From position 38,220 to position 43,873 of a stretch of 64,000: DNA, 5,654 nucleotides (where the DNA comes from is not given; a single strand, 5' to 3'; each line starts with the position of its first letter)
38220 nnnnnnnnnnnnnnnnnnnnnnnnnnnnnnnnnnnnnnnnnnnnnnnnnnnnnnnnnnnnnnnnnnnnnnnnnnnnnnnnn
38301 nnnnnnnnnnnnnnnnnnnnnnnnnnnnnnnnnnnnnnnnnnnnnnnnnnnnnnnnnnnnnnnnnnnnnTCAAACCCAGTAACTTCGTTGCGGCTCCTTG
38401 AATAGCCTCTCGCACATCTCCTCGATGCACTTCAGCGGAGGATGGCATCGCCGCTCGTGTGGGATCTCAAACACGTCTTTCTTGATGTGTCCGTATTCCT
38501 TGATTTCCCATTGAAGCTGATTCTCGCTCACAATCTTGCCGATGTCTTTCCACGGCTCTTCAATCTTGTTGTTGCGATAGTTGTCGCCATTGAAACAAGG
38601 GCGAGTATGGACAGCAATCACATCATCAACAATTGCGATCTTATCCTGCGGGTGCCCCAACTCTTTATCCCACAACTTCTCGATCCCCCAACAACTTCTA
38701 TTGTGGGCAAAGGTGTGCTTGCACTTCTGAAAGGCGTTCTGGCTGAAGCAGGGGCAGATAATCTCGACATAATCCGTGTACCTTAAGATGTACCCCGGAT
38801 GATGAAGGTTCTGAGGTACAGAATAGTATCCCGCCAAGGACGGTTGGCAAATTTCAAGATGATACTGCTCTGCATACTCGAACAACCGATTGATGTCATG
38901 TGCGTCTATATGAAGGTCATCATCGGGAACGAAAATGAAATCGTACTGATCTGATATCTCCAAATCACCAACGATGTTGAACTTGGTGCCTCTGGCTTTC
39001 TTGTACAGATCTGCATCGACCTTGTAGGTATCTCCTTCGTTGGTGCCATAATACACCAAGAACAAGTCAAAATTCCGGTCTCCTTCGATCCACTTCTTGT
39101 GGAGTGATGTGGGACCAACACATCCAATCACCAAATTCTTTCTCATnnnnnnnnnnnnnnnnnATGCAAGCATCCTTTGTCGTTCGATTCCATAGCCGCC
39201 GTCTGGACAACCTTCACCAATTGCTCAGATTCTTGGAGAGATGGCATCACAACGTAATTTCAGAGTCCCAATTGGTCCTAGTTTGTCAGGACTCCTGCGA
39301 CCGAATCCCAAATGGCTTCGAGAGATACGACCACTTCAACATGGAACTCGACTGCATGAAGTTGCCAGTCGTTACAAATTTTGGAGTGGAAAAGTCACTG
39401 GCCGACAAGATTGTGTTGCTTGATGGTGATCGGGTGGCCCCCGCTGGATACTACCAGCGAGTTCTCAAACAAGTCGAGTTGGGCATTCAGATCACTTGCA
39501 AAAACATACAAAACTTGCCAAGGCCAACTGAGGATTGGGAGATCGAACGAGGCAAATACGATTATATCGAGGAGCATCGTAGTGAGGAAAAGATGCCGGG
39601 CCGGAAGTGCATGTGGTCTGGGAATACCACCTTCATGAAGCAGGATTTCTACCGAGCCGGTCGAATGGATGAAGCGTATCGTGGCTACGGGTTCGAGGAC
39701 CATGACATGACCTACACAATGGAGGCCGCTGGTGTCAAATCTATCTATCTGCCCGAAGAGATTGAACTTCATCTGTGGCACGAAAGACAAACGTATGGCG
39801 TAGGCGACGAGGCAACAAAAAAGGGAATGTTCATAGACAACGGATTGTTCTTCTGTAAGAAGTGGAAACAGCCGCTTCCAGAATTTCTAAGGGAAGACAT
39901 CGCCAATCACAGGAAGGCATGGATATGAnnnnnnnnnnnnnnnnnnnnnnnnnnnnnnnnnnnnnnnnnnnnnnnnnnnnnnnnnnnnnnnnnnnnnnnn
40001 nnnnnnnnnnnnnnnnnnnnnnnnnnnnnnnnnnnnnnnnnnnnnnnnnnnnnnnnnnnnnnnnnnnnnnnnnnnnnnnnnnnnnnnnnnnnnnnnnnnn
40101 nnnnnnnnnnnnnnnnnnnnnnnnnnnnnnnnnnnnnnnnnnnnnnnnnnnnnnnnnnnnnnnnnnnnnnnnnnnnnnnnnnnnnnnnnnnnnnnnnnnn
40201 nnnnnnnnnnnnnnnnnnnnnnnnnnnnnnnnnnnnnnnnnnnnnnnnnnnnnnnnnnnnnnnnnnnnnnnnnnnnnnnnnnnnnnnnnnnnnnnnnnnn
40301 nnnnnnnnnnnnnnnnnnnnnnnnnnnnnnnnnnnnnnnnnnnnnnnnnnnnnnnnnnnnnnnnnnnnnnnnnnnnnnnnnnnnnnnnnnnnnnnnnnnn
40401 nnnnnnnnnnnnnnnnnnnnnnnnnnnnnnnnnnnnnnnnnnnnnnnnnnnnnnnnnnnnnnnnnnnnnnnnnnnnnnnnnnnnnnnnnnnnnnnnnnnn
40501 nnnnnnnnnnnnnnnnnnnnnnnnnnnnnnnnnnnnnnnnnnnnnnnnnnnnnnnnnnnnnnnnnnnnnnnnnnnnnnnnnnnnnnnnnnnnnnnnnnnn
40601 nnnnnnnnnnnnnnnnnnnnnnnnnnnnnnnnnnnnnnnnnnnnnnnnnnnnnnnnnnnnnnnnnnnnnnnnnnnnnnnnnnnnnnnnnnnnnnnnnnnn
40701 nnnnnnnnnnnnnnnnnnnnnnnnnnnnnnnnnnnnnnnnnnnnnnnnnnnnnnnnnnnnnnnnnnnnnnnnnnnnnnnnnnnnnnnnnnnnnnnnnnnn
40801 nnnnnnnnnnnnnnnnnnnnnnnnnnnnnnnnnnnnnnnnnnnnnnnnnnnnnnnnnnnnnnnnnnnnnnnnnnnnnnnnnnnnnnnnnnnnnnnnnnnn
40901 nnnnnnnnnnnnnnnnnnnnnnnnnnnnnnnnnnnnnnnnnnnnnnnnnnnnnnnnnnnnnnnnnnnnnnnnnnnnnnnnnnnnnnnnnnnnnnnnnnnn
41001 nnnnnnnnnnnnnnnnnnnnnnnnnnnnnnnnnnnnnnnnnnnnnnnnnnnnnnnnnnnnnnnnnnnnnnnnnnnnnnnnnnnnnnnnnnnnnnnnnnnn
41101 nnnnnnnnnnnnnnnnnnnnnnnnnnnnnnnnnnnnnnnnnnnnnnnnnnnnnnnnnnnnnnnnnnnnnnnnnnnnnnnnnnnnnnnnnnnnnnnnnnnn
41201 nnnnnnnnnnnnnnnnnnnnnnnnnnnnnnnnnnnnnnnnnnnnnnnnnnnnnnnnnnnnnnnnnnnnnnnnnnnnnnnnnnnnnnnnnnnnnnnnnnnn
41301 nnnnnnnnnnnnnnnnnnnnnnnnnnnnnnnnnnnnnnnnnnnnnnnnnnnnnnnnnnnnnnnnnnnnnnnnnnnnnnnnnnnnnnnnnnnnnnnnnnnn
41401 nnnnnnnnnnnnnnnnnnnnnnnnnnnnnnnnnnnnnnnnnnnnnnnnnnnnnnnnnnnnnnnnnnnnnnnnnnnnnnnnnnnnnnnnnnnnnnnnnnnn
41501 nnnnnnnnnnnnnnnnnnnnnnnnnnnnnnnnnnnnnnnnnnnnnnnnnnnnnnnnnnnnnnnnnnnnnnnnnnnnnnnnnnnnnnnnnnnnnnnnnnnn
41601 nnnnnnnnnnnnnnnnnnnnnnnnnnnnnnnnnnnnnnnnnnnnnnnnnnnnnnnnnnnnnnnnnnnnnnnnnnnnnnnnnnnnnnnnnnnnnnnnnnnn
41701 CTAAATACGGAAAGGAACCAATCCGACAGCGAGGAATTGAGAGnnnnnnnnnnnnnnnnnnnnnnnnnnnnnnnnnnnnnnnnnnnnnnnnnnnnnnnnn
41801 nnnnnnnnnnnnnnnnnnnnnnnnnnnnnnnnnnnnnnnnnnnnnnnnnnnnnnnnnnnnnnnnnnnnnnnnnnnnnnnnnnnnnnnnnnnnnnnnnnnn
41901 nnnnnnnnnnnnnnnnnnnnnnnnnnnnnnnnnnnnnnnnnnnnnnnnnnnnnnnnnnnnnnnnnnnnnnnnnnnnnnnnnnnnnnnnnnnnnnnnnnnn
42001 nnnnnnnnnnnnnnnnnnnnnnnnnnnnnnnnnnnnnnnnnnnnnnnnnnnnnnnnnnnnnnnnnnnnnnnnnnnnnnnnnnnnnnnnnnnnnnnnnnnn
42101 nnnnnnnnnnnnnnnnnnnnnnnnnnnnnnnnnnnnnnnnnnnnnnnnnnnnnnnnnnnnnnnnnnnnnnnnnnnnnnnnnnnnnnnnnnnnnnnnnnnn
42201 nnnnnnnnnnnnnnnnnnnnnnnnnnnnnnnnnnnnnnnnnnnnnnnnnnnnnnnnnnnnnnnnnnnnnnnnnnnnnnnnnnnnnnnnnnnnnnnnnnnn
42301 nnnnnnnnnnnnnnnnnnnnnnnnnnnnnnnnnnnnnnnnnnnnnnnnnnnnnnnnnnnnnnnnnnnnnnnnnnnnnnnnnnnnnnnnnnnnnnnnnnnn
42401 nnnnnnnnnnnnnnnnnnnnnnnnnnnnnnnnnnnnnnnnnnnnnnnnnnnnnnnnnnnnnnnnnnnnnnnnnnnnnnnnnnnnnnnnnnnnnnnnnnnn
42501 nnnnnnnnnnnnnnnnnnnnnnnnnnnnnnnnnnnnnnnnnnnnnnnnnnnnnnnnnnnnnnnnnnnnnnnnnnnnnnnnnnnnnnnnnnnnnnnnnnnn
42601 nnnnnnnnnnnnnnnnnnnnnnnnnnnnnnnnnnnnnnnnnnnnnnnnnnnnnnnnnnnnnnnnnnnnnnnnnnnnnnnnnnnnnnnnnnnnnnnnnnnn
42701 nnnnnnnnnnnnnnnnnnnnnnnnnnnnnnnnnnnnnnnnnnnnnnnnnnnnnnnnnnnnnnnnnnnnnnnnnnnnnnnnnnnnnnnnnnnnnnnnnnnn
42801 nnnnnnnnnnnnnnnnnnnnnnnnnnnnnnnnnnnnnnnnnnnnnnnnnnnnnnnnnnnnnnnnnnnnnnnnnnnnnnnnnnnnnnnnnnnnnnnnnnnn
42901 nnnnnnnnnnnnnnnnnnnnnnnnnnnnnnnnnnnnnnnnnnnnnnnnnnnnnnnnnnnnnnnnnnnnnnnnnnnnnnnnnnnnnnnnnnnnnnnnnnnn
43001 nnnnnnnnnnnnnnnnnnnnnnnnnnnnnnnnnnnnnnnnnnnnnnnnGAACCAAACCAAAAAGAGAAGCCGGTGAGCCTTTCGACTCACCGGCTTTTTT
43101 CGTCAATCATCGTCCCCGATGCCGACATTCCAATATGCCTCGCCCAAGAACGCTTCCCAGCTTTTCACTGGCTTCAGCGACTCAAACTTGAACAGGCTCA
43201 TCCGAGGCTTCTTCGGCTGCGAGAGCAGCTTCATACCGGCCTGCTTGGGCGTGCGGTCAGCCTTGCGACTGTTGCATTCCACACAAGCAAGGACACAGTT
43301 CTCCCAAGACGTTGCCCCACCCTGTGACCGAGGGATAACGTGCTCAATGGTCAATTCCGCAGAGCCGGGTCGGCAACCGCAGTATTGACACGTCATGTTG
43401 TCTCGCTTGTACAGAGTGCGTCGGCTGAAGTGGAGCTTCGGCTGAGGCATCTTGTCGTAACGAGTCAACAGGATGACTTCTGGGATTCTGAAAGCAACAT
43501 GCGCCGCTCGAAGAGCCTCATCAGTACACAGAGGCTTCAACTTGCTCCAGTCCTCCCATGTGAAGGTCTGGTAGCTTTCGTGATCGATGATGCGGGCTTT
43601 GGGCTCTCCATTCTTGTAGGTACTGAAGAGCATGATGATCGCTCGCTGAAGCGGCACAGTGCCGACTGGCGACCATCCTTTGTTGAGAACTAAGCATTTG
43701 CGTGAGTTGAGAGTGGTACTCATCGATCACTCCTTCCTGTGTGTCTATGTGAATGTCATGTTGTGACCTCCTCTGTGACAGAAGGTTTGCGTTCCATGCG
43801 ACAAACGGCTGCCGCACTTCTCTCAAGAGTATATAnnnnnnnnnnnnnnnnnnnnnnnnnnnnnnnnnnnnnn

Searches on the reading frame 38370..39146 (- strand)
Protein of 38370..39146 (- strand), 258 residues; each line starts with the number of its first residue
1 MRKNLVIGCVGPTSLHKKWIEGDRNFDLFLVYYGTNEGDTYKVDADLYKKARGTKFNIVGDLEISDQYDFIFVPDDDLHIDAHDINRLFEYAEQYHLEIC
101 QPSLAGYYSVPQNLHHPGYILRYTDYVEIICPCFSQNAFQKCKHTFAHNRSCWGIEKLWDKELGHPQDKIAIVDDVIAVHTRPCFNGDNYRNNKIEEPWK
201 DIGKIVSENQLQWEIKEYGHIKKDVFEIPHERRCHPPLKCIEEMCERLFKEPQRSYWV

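Call 38: search_protein_families(library=pfam, proteins=[window:38370-39146:-], max_evalue=0.001)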
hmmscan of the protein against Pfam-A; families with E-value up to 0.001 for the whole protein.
window:38370-39146:- (258 aa): 1 family
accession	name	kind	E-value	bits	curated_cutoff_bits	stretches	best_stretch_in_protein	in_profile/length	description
PF05212.18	DUF707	-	3.6e-10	40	24.1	1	64-106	111-153/299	Protein of unknown function (DUF707)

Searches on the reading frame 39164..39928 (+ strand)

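Call 38: search_protein_families(library=pfam, proteins=[window:39164-39928:+], max_evalue=0.001)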
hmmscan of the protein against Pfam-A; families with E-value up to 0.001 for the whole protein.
window:39164-39928:+ (254 aa): 2 families
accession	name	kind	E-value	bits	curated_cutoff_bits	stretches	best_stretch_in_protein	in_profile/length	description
PF02709.20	Glyco_transf_7C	-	1.2e-05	25.2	23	1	143-198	13-67/78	N-terminal domain of galactosyltransferase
PF13641.12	Glyco_tranf_2_3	-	0.00066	20.2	27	1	80-210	87-215/230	Glycosyltransferase like family 2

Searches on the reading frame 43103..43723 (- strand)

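Call 70: search_protein_families(library=phrogs, proteins=[window:43103-43723:-], max_evalue=0.001)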
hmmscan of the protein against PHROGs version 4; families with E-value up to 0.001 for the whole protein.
window:43103-43723:- (206 aa): 29 families (the best 25 are shown)
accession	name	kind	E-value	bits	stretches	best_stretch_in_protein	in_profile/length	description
phrog_16726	-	DNA, RNA and nucleotide metabolism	3.6e-31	110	1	2-190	22-176/308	HNH endonuclease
phrog_8660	-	DNA, RNA and nucleotide metabolism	5.1e-19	70.2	1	97-161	112-183/196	HNH endonuclease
phrog_2118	-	DNA, RNA and nucleotide metabolism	4.7e-17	63.5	1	98-158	165-225/301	HNH endonuclease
phrog_1271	-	DNA, RNA and nucleotide metabolism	1.2e-15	58.7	1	98-164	255-325/361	HNH endonuclease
phrog_14314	-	DNA, RNA and nucleotide metabolism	1.3e-14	56.2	1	104-159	11-66/252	HNH endonuclease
phrog_2214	-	DNA, RNA and nucleotide metabolism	1.7e-14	54.8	1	100-161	184-243/429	HNH endonuclease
phrog_589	-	DNA, RNA and nucleotide metabolism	9.5e-14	52.5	1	101-164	83-148/179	HNH endonuclease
phrog_15463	-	DNA, RNA and nucleotide metabolism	7.8e-13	49.3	1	106-184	129-210/435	HNH endonuclease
phrog_5718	-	DNA, RNA and nucleotide metabolism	2.3e-12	47.6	1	73-172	90-191/394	HNH endonuclease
phrog_338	-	DNA, RNA and nucleotide metabolism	3.2e-12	47.5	1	100-168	202-267/340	HNH endonuclease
phrog_9645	-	DNA, RNA and nucleotide metabolism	3.9e-12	47.2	1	102-176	14-90/168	HNH endonuclease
phrog_144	-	DNA, RNA and nucleotide metabolism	4.6e-12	46.9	1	101-169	76-146/175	HNH endonuclease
phrog_16986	-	unknown function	1.2e-11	45.6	1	102-159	13-70/248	-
phrog_333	-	DNA, RNA and nucleotide metabolism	1.6e-11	45.5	1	100-173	24-97/138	HNH endonuclease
phrog_1035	-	DNA, RNA and nucleotide metabolism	3.1e-11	44.7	1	103-161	153-217/271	endonuclease VII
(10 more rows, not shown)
